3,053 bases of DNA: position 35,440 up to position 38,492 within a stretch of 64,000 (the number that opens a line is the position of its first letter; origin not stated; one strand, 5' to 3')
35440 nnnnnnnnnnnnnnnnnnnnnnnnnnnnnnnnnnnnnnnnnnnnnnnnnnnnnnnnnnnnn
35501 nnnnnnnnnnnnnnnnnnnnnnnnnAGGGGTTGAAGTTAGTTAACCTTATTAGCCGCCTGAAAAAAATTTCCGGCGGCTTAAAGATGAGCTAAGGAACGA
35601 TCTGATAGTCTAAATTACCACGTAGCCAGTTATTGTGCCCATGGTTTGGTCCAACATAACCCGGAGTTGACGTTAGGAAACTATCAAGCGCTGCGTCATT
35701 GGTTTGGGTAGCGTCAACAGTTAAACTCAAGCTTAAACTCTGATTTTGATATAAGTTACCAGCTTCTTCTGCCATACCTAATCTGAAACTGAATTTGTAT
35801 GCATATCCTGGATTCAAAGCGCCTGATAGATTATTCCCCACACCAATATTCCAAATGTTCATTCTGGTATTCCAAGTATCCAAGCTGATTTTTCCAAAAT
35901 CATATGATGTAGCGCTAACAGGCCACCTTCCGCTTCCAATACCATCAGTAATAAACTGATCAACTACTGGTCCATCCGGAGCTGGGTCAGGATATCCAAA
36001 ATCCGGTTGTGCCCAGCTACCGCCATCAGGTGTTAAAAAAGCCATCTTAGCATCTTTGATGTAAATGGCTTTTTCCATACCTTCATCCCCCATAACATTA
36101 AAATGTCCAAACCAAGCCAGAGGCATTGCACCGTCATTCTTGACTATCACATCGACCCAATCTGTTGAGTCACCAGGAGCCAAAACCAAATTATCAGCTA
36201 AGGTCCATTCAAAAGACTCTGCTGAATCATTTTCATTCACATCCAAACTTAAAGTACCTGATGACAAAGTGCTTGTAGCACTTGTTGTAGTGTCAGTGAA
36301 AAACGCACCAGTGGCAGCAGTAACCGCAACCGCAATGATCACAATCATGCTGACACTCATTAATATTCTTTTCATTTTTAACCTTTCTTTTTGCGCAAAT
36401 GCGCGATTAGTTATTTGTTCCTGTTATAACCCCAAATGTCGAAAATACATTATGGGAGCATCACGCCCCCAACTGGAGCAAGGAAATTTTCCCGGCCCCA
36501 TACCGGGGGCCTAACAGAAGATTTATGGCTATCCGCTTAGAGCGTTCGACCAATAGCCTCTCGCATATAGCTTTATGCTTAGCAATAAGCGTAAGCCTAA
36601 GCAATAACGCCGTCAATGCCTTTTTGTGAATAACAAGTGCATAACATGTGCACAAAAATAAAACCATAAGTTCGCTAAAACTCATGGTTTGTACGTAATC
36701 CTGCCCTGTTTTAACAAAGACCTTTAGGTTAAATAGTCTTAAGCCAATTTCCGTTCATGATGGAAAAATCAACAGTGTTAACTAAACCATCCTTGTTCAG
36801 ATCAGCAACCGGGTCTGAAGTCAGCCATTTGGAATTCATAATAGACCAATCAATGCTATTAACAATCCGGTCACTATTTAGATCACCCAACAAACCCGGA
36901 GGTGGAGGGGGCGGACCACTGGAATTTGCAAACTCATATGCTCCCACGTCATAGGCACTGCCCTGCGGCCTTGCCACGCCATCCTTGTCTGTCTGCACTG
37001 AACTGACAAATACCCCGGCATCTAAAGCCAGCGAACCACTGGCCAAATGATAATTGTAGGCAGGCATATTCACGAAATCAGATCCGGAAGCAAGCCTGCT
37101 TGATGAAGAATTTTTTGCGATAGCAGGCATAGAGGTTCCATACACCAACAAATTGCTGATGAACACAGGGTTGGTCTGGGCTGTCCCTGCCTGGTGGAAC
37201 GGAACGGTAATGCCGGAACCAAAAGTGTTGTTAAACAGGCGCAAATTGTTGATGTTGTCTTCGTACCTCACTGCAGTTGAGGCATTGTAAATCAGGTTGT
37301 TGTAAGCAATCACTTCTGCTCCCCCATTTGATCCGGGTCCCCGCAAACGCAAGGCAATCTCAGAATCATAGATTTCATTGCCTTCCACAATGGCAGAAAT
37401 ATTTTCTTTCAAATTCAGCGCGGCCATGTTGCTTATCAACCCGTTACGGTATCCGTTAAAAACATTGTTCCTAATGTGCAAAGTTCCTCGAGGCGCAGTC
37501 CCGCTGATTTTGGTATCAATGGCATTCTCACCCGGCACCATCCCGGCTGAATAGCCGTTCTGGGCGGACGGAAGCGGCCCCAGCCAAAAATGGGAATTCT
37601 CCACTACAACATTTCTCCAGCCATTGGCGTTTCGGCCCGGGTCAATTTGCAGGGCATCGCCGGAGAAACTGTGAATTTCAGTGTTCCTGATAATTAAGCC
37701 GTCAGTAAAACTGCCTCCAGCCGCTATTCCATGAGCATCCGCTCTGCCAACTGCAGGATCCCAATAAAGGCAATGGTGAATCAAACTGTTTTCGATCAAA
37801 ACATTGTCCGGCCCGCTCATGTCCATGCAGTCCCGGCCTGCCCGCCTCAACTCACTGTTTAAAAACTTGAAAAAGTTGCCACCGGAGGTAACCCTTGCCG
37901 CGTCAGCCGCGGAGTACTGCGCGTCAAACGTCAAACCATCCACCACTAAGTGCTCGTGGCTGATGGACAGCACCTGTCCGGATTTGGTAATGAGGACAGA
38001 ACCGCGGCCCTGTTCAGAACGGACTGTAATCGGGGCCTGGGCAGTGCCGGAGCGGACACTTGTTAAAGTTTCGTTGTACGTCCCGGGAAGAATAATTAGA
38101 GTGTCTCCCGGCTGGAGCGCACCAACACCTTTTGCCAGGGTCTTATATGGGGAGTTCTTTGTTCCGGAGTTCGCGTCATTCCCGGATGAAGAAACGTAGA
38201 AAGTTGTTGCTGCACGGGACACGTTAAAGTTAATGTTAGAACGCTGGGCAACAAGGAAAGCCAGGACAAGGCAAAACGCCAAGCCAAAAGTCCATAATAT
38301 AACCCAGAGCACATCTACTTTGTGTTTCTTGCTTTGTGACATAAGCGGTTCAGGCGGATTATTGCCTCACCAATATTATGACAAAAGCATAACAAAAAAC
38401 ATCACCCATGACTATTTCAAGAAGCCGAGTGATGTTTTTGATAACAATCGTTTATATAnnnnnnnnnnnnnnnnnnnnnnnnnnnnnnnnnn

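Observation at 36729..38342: Dockerin-like C-terminal modules on two unrelated secreted proteins (beta-helix protein here and esterase-like protein at 29465..29962)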

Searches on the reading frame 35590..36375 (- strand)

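Call 4: search_protein_families(library=pfam, proteins=[window:35590-36375:-], max_evalue=1)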
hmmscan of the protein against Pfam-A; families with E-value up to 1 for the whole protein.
window:35590-36375:- (261 aa): 2 families
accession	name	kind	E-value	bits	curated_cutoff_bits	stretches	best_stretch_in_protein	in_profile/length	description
PF12389.13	Peptidase_M73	-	8.9e-05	22.8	22.5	1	2-71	4-64/196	Camelysin metallo-endopeptidase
PF19408.5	PKD_6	-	0.11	13.3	25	1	40-81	19-60/82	PKD-like domain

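Call 5: search_protein_families(library=ncbifam, proteins=[window:35590-36375:-], max_evalue=1)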
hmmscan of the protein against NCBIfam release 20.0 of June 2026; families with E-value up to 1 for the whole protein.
window:35590-36375:- (261 aa): 1 family
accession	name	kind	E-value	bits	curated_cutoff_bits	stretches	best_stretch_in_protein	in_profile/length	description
NF046066.1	BioflmMtrxTasA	equivalog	0.019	14.4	450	0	207-244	218-256/264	biofilm matrix protein TasA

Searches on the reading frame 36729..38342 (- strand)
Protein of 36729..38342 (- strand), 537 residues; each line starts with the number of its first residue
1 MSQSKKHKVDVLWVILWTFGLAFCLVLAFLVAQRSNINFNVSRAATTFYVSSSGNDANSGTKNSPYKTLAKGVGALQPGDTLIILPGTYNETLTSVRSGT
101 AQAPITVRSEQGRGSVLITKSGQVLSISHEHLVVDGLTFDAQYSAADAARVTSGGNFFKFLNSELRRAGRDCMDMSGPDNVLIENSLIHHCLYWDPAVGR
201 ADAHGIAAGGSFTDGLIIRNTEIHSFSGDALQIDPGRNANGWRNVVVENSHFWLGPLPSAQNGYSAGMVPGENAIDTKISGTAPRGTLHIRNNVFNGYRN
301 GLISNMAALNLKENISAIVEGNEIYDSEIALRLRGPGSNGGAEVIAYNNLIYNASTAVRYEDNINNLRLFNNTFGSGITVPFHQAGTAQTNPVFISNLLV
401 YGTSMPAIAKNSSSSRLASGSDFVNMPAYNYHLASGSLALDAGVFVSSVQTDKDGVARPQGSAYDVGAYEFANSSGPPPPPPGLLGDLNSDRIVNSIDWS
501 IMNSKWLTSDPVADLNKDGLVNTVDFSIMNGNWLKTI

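Call 4: search_protein_families(library=pfam, proteins=[window:36729-38342:-], max_evalue=1)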
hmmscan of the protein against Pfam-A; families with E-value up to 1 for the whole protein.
window:36729-38342:- (537 aa): 5 families
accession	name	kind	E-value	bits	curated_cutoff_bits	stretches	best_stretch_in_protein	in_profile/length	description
PF13229.12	Beta_helix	-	7.4e-09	35.9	25.9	2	145-250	22-114/158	Right handed beta helix region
PF14592.12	Chondroitinas_B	-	5e-07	29.5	24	1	67-143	5-80/426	Chondroitinase B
PF00404.24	Dockerin_1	-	2.5e-06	28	22.9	1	485-530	1-53/57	Dockerin type I domain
PF07602.17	DUF1565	-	5.1e-06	26.4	20.3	1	53-92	2-41/257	Protein of unknown function (DUF1565)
PF22842.2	Pel9A-like_beta_helix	-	0.00023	20.7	25.2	1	44-97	7-60/370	Pel9A-like, right handed beta helix region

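Call 5: search_protein_families(library=ncbifam, proteins=[window:36729-38342:-], max_evalue=1)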
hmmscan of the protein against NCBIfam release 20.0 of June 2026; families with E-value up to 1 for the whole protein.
window:36729-38342:- (537 aa): 7 families
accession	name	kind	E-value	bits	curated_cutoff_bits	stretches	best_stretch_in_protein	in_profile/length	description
NF041518.1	choice_anch_Q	domain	3.6e-12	46.4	25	1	430-471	16-57/58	choice-of-anchor Q domain-containing protein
NF041899.1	pec_ly_PelN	equivalog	1.9e-10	40.2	740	1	41-93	21-73/437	pectate lyase PelN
NF047854.1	LIC10774_subfam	equivalog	1.1e-09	37.7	380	1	38-93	51-107/358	LIC10774/LIC10365 family surface protein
NF047897.1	LctobiosidLnbX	equivalog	1.1e-08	33.5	2500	1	20-122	19-130/1498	lacto-N-biosidase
NF041903.1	exo-PATE_PelX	equivalog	0.00022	19.7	1490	1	44-103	388-447/734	pectate disaccharide-lyase PelX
NF049990.1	CellobisidaseCelK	equivalog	0.025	12.7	1700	1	483-534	827-883/889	cellulose 1,4-beta-cellobiosidase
NF041540.1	dockerin_GC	domain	0.056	13.8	29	1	489-527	13-57/67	GC-type dockerin domain-anchored protein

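Call 12: find_encoding_contigs(protein=window:36729-38342:-, flank=10000, max_places=6)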
Protein window:36729-38342:- (537 aa): no gene with exactly this product is on record in the collection.

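Call 13: find_homologous_proteins(query=window:36729-38342:-)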
Query window:36729-38342:- (537 aa): 541 proteins with E <= 0.001 among 8000 candidates; the best 120 are listed.
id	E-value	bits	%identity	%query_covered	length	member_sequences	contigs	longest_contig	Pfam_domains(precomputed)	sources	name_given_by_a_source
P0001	0.0e+0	1208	100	100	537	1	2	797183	PF13229.13,PF07602.18,PF00404.25,PF22842.4,PF14592.13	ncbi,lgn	-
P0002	1.7e-131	458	53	81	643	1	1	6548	PF22842.4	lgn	-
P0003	3.8e-131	457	53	79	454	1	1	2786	PF13229.13,PF22842.4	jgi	jgi:hypothetical protein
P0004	1.3e-128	448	48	80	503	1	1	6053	PF13229.13,PF22842.4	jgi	jgi:hypothetical protein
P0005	1.6e-128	448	49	81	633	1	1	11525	PF22842.4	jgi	jgi:hypothetical protein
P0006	3.2e-128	447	50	81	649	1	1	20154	PF13229.13,PF22842.4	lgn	-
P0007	3.5e-128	447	53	76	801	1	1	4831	PF13229.13,PF17957.8,PF22842.4,PF14592.13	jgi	jgi:hypothetical protein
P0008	1.6e-127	445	49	81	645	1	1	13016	PF22842.4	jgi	jgi:hypothetical protein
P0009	3.5e-127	443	49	87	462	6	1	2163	PF13229.13,PF22842.4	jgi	jgi:hypothetical protein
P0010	2.4e-126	441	51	80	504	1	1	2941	PF22842.4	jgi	jgi:hypothetical protein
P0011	2.9e-126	440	50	80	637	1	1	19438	PF22842.4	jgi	-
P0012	2.9e-126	440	51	79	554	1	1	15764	PF22842.4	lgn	-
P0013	3.1e-126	440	52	79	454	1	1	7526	PF22842.4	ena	-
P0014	3.4e-126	440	49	83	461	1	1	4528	PF22842.4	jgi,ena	-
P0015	3.8e-126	440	48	85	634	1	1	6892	PF13229.13,PF22842.4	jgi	jgi:hypothetical protein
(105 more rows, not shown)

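Call 15: find_encoding_contigs(protein=P0001, flank=10000, max_places=4)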
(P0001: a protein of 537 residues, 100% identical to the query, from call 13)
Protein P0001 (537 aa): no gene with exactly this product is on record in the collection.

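Call 53: predict_structure(alignment_id=A3)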
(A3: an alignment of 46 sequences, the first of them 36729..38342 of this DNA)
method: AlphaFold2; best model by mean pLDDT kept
length: 537 residues; sequences in the alignment: 46
mean_pLDDT: 88.0   pTM: 0.81
mean pLDDT of the five models: 88.0, 87.6, 86.6, 86.6, 86.4
residues with pLDDT >= 90: 392; 70-90: 57; 50-70: 52; < 50: 36
segments of 3 or more residues with pLDDT < 50: 1-3, 482-489, 492-503, 528-537
pLDDT, mean of each block of 10 residues (from residue 1): 54 83 92 70 89 97 98 98 98 98 98 97 98 99 97 98 98 96 98 96 94 94 98 81 96 97 97 94 93 97 96 95 98 82 96 97 91 98 80 91 94 94 95 97 96 95 97 64 43 45 53 54 52 38
secondary structure, 60 per line:
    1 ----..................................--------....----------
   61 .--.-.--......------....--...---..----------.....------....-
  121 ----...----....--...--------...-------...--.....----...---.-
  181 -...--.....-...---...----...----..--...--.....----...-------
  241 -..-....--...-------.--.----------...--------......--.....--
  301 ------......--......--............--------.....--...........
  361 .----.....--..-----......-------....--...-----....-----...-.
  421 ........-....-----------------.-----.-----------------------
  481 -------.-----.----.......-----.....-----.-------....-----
elements in order: H5-38 E47-50 H69-74 E81-84 E87-89 E105-109 E116-119 E125-127 E132-135 E138-140 E149-151 E159-161 E164-168 E173-175 E182-184 E187-191 E193-195 E199-201 E206-208 E217-219 E222-226 E231-233 E245-248 E251-253 E275-277 E286-291 E294-298 E307-312 E315-320 E323-334 E343-347 E350-361 E366-370 E380-385 E393-396 E399-401 H407-410 E416-418 E423-425 E430-433 H499-505 H511-514 H529-532

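Call 58: fold_search(model_id=the predicted structure, library=pdb)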
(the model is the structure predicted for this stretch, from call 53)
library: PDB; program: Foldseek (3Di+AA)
matches with E <= 10: 382; with E <= 0.001: 84
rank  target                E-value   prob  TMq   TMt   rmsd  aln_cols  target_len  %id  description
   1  1ru4                  2.2e-11  1.00  0.40  0.51   8.3       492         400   18  Crystal structure of pectate lyase Pel9A (released 2004-04-13)
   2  7v6i_A                1.2e-10  1.00  0.39  0.35  13.6       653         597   16  Crystal structure of lacto-N-biosidase BsaX from Bifidobacterium saguini, lacto-N-biose complex (released 2022-02-09)
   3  7v6m_A                3.4e-10  1.00  0.46  0.44  10.0       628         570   17  Crystal structure of lacto-N-biosidase TnX from Tynzenella nexilis, lacto-N-biose complex (released 2022-02-09)
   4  5gqc_A                6.6e-10  1.00  0.56  0.52   6.7       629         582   16  Crystal structure of lacto-N-biosidase LnbX from Bifidobacterium longum subsp. longum, ligand-free form (released 2017-04-19)
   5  5gqc_D                9.1e-10  1.00  0.45  0.42   8.2       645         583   15  Crystal structure of lacto-N-biosidase LnbX from Bifidobacterium longum subsp. longum, ligand-free form (released 2017-04-19)
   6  5olq_A                3.3e-09  1.00  0.47  0.58   6.7       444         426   16  Rhamnogalacturonan lyase (released 2017-11-29)
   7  5olq_C                3.5e-09  1.00  0.47  0.58   6.5       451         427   15  Rhamnogalacturonan lyase (released 2017-11-29)
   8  7o84_A                4.7e-08  1.00  0.37  0.47   9.3       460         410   15  Structure of the PL6 family alginate lyase Pedsa0632 from Pseudopedobacter saltans in complex with substrate (released 2021-07-28)
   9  5olr_C                4.9e-08  1.00  0.45  0.56   9.0       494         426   16  Rhamnogalacturonan lyase (released 2017-11-29)
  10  7o7a_B                9.0e-08  1.00  0.40  0.51   7.8       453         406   16  Structure of the PL6 family alginate lyase Pedsa0632 from Pseudopedobacter saltans (released 2021-07-28)
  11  3vst_A                2.2e-07  1.00  0.40  0.35  11.0       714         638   11  The complex structure of XylC with Tris (released 2013-02-27)
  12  5olr_A                2.3e-07  1.00  0.45  0.56   9.0       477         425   16  Rhamnogalacturonan lyase (released 2017-11-29)
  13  6kfn                  2.5e-07  1.00  0.37  0.63   7.0       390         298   16  Crystal structure of alginate lyase from Paenibacillus sp. str. FPU-7 (released 2019-10-30)
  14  7o7a_A                2.7e-07  1.00  0.35  0.44  10.2       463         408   14  Structure of the PL6 family alginate lyase Pedsa0632 from Pseudopedobacter saltans (released 2021-07-28)
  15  7o78_B                4.2e-07  1.00  0.39  0.42   7.9       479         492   13  Structure of the PL6 family chondroitinase B from Pseudopedobacter saltans, Pedsa3807 (released 2021-07-28)
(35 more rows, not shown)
